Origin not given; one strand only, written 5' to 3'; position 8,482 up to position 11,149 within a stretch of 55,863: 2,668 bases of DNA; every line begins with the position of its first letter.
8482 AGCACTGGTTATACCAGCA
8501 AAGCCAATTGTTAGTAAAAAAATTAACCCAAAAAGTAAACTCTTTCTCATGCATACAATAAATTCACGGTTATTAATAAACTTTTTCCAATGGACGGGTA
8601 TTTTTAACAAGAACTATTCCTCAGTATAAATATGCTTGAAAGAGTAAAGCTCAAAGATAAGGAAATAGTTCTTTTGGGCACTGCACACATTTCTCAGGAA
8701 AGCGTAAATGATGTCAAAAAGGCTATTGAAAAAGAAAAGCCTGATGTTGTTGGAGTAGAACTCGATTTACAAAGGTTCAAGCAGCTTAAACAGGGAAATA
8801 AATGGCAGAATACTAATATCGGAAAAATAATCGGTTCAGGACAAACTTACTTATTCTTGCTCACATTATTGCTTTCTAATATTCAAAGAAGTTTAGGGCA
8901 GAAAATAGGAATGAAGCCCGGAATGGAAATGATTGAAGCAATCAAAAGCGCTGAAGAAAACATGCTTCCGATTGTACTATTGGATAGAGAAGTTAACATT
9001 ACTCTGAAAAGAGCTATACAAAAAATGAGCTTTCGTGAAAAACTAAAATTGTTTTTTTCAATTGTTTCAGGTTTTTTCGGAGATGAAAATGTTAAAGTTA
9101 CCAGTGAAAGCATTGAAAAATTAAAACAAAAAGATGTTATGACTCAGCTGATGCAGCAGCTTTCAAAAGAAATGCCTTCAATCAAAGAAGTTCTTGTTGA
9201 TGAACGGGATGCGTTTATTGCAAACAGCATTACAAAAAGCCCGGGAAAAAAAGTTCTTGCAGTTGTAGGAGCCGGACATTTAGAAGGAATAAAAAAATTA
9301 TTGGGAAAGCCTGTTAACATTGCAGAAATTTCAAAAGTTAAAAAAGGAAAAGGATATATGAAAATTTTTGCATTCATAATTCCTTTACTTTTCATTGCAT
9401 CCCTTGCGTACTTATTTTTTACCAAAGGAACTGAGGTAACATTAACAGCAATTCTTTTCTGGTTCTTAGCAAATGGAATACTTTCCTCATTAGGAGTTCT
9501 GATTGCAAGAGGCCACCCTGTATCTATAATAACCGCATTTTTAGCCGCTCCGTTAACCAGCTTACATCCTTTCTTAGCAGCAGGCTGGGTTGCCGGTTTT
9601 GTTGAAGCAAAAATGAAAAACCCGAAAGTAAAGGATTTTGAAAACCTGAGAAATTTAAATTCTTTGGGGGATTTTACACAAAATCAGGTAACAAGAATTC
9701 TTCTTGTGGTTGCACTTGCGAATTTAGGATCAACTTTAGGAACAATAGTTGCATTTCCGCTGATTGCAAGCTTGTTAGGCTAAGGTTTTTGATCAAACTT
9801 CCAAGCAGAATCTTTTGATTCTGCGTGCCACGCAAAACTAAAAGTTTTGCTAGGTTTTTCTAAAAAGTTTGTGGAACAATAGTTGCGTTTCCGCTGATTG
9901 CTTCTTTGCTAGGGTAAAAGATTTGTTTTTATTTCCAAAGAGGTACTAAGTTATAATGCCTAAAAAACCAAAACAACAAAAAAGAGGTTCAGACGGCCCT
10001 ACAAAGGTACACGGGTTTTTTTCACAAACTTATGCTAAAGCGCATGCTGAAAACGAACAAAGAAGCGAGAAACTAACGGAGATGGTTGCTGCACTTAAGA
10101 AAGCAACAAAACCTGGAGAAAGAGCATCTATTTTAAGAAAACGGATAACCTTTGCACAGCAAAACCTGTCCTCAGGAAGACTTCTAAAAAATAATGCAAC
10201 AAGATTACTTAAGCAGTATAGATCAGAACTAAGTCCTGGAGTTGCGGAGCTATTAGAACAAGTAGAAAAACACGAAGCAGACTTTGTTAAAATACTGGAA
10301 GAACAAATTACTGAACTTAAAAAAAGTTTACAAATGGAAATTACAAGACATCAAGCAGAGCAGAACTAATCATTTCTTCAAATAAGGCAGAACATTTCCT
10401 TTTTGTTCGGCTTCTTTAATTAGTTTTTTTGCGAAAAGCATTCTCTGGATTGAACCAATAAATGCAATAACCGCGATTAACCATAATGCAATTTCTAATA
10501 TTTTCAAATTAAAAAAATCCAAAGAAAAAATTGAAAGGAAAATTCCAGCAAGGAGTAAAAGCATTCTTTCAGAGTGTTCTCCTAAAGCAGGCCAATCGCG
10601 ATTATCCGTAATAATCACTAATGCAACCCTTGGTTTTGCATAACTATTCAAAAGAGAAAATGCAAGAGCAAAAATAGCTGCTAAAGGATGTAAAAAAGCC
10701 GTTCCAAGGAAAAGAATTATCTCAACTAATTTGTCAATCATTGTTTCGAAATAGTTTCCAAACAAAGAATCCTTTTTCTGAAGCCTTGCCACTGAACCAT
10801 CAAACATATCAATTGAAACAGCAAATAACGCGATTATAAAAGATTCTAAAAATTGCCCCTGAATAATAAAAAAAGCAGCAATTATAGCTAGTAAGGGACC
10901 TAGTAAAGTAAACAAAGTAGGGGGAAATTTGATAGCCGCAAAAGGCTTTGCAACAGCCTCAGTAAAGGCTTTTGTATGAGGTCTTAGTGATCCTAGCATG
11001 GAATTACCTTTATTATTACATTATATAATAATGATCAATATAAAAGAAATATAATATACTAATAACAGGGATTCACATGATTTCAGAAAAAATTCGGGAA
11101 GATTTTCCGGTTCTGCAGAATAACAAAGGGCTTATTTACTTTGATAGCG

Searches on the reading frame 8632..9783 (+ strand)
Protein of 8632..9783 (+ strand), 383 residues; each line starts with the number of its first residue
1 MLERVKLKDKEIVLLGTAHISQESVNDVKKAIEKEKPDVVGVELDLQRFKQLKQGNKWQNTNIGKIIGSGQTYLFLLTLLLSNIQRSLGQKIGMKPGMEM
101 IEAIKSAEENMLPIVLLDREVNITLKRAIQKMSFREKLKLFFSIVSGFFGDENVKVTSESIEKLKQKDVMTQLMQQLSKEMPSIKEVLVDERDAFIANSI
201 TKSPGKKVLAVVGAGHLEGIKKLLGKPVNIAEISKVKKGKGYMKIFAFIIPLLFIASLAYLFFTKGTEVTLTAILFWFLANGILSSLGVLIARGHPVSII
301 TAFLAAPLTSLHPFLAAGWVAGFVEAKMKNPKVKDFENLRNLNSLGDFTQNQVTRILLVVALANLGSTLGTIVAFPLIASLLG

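Call 31: search_protein_families(library=pfam, proteins=[window:8632-9783:+], max_evalue=0.001)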
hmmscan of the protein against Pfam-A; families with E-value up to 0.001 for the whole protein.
window:8632-9783:+ (383 aa): 1 family
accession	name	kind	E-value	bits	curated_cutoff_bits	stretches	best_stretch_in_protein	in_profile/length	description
PF01963.22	TraB_PrgY_gumN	-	3.4e-37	129.2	26.8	1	4-224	4-251/263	TraB/PrgY/gumN family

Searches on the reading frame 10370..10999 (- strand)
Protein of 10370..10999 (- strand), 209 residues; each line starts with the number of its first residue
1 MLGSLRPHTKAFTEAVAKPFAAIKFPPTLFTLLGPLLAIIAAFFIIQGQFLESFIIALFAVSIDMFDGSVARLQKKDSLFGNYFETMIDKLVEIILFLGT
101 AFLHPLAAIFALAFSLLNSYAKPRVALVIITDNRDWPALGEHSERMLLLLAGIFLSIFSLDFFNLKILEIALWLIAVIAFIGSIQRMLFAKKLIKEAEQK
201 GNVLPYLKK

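Call 31: search_protein_families(library=pfam, proteins=[window:10370-10999:-], max_evalue=0.001)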
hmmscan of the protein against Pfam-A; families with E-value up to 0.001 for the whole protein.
window:10370-10999:- (209 aa): 1 family
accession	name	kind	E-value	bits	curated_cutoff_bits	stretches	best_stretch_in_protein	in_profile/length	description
PF01066.26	CDP-OH_P_transf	-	1.3e-09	39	22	1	27-178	4-149/152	CDP-alcohol phosphatidyltransferase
